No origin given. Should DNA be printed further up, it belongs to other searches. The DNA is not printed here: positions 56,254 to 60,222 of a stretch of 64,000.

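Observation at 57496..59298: Large (~601-aa) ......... intein splitting the Walker A P-loop of a VirB4-like ATPase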

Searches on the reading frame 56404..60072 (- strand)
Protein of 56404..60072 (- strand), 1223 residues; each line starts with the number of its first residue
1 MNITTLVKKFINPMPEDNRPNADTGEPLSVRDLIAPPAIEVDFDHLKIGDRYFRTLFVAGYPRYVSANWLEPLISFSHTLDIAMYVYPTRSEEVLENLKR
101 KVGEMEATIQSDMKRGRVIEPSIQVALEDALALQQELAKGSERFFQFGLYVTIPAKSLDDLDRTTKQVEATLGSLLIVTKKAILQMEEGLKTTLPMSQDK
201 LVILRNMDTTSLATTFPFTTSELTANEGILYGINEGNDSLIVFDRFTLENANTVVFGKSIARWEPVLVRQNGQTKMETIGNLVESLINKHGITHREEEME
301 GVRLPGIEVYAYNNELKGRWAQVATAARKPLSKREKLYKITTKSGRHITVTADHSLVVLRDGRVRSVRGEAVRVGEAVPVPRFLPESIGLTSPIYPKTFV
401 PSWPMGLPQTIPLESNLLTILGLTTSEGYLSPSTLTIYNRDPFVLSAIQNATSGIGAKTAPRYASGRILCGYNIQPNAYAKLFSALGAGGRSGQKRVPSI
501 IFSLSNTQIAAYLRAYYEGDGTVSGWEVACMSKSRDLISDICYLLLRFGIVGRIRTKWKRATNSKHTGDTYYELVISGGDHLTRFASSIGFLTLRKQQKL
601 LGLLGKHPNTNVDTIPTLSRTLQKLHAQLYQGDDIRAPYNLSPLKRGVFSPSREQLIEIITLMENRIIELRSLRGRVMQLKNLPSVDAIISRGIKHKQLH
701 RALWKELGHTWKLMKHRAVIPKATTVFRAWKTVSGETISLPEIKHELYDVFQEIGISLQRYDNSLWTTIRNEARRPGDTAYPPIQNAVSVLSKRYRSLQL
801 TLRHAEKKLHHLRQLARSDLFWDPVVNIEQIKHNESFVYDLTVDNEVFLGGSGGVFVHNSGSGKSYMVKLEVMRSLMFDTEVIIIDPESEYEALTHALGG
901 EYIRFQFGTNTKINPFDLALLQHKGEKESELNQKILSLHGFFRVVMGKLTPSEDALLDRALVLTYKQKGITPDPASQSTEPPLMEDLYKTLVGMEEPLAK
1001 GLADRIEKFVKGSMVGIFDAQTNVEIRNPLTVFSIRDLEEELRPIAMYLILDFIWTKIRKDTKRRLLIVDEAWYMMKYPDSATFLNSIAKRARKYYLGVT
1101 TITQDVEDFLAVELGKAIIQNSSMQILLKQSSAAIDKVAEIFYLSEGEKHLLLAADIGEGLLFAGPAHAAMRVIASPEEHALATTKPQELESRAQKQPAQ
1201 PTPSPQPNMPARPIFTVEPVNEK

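Call 4: search_protein_families(library=pfam, max_evalue=0.1, proteins=[window:56404-60072:-])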
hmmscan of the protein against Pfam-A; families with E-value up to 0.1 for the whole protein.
window:56404-60072:- (1223 aa): 6 families
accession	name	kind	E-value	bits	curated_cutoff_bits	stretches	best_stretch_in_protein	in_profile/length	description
PF19044.6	P-loop_TraG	-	1.4e-23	83.7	25.8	1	857-1154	35-344/413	TraG P-loop domain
PF14528.11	LAGLIDADG_3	-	6.2e-17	62.1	22.5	1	508-590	2-82/82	LAGLIDADG-like domain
PF14890.11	Intein_splicing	-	6.8e-16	58.9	35.8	1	277-859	10-155/155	Intein splicing domain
PF12846.13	AAA_10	-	7.1e-12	45.5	27.5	1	855-1118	25-295/362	AAA-like domain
PF01935.23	DUF87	-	8.3e-06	26.5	23.2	1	860-920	32-94/220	Helicase HerA, central domain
PF03135.19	CagE_TrbE_VirB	-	0.057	13.8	21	0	125-188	123-189/204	CagE, TrbE, VirB family, component of type IV transporter system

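Call 5: search_protein_families(library=ncbifam, max_evalue=0.1, proteins=[window:56404-60072:-])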
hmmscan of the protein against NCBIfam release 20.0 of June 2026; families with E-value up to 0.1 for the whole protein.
window:56404-60072:- (1223 aa): 32 families (the best 25 are shown)
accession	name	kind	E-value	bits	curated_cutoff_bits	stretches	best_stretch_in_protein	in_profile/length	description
NF045971.1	conju_CD1110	equivalog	4.8e-113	378.9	325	2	852-1167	416-730/752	VirB4-like conjugal transfer ATPase, CD1110 family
NF045975.1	VirB4_plasma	equivalog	1.3e-70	238.2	590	2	854-1166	518-875/894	Mbov_0397 family ICE element conjugal transfer ATPase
TIGR02746.1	TraC-F-type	equivalog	1.5e-45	155.4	567.05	2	857-1195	436-781/800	type IV secretion system protein TraC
NF011491.0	PRK14898.1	equivalog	5e-41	140.6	783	2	259-627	76-449/860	DNA-directed RNA polymerase subunit A''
TIGR00929.1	VirB4_CagE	subfamily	9.1e-39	133.3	643.1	2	860-1152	446-724/792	VirB4 family type IV secretion/conjugal transfer ATPase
NF005852.0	PRK07773.1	equivalog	1.5e-24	86.4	780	2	489-617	592-726/886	replicative DNA helicase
NF003157.0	PRK04132.1-2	equivalog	1.6e-23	82.6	1103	3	486-615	244-366/864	replication factor C small subunit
NF003159.0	PRK04132.1-4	equivalog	4e-20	71.5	999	2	505-615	261-355/852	replication factor C small subunit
NF011418.0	PRK14845.1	equivalog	8.8e-17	60.2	756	1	255-678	20-388/1049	translation initiation factor IF-2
NF045703.1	rSAM_Tes_intein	exception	1.5e-15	56.1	1700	2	263-377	160-271/1040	tetraether lipid synthase Tes, intein-containing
TIGR03783.1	Bac_Flav_CT_G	subfamily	5.7e-14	50.9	261.55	1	858-1155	445-760/829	TraG family conjugative transposon ATPase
NF006207.0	PRK08332.1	equivalog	1.5e-12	45.6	2400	1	491-600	1079-1196/1684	vitamin B12-dependent ribonucleotide reductase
NF010473.0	PRK13898.1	equivalog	8.6e-12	43.9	1050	1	857-1156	453-735/801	type IV secretion system ATPase VirB4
NF011303.0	PRK14715.1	equivalog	2.7e-11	41.3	1585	1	481-598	1186-1317/1627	DNA-directed DNA polymerase II large subunit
NF038098.1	GyrA_w_intein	exception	3.6e-11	41.7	1850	1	420-664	242-487/1232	intein-containing DNA gyrase subunit A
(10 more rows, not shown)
